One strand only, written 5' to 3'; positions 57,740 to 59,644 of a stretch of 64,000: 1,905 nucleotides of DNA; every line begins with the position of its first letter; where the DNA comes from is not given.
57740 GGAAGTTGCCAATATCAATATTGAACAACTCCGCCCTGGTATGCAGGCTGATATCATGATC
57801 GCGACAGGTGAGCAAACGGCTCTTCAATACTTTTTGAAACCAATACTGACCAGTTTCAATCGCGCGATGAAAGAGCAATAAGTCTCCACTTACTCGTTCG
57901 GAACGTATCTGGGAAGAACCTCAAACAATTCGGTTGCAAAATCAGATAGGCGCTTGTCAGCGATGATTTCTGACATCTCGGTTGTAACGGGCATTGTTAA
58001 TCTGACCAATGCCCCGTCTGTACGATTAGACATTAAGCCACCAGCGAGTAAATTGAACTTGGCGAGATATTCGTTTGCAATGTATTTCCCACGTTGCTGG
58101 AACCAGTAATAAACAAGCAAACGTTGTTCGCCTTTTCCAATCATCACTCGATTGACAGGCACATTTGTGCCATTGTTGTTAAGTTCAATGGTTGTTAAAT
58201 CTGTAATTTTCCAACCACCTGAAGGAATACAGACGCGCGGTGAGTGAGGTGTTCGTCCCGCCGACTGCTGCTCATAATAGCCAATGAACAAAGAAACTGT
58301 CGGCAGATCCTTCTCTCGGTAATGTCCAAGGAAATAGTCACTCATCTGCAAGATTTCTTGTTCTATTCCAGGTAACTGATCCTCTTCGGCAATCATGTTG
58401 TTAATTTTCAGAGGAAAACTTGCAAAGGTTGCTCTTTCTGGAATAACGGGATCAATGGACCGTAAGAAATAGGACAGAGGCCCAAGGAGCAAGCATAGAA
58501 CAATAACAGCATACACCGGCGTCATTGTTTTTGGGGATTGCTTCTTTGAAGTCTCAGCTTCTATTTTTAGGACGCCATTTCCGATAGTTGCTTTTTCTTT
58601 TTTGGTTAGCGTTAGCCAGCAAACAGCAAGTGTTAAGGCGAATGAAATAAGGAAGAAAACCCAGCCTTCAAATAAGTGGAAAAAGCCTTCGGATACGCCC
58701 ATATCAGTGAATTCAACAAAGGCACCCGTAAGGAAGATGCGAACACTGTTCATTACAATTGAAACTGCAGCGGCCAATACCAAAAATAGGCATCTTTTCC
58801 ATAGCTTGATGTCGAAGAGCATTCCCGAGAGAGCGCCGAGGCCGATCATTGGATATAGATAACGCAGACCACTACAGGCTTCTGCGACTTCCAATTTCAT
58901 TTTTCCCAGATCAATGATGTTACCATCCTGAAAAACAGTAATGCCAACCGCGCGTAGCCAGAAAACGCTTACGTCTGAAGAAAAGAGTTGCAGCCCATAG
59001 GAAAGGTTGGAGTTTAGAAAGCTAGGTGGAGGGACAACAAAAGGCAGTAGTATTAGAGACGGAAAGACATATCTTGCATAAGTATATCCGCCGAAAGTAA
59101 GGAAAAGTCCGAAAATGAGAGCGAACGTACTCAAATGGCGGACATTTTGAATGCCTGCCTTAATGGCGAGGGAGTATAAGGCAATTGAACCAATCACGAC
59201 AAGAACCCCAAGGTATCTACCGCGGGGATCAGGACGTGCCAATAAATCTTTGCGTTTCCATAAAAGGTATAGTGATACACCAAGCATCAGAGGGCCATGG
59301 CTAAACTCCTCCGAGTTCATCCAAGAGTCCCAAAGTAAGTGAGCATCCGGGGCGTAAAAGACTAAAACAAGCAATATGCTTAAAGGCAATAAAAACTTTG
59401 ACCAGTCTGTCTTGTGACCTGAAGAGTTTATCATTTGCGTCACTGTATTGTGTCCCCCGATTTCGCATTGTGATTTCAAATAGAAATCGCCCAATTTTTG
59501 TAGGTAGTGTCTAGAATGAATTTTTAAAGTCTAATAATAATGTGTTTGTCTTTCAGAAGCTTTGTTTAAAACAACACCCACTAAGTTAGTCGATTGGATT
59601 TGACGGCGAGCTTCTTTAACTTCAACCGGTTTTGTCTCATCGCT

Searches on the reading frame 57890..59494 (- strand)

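Call 21: search_protein_families(library=ncbifam, proteins=[window:57890-59494:-], max_evalue=0.00001)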
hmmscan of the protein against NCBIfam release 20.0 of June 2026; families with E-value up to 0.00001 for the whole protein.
window:57890-59494:- (534 aa): 17 families
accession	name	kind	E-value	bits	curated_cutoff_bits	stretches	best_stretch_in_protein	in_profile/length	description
TIGR04152.1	exosort_VPLPA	exception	1.3e-138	463.1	400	1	57-532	3-486/486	VPLPA-CTERM-specific exosortase XrtD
NF038142.1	exosort_XrtW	exception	4.1e-82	276.1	425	1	38-530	7-493/494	exosortase W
TIGR03109.2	exosort_XrtA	exception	5.3e-56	189.9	208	1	36-294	3-258/261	exosortase A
TIGR02602.1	8TM_EpsH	subfamily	2.7e-48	164.6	105.55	1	55-290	1-235/241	exosortase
TIGR02914.1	EpsI_fam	equivalog_domain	6.8e-36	123.4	42.8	1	376-530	20-173/174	exosortase C-terminal domain/associated protein EpsI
NF035943.2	exosort_XrtV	exception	1.8e-28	99.6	313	1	39-293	8-264/270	exosortase V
TIGR03113.1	exosort_XrtB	exception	1.6e-23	83.7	275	1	40-291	5-260/268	exosortase B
TIGR04151.1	exosort_VPDSG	exception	9.2e-20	71.2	300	1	35-293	30-297/306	VPDSG-CTERM-specific exosortase XrtC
TIGR04178.1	exo_archaeo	signature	1.4e-17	63.7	23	1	201-295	1-95/97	exosortase/archaeosortase family protein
NF033464.1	cyanoexo_CrtC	exception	1.4e-16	60.9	225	1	35-255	7-235/278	cyanoexosortase C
TIGR03763.1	cyanoexo_CrtA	exception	1.6e-14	54.1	150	1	68-295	36-259/260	cyanoexosortase A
TIGR04156.1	cyanoexo_CrtB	exception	9.5e-14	51.6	300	1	40-293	7-262/280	cyanoexosortase B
NF045609.1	EpsI_type_B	exception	5.7e-13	48.8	220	1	392-501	78-187/221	exosortase-associated protein EpsI, B-type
TIGR04476.1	exosort_XrtN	exception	7.7e-13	48.3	200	1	82-332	47-277/406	exosortase N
NF045608.2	EpsI_type_V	exception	2e-12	46.9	228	1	391-528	74-209/218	exosortase-associated protein EpsI, V-type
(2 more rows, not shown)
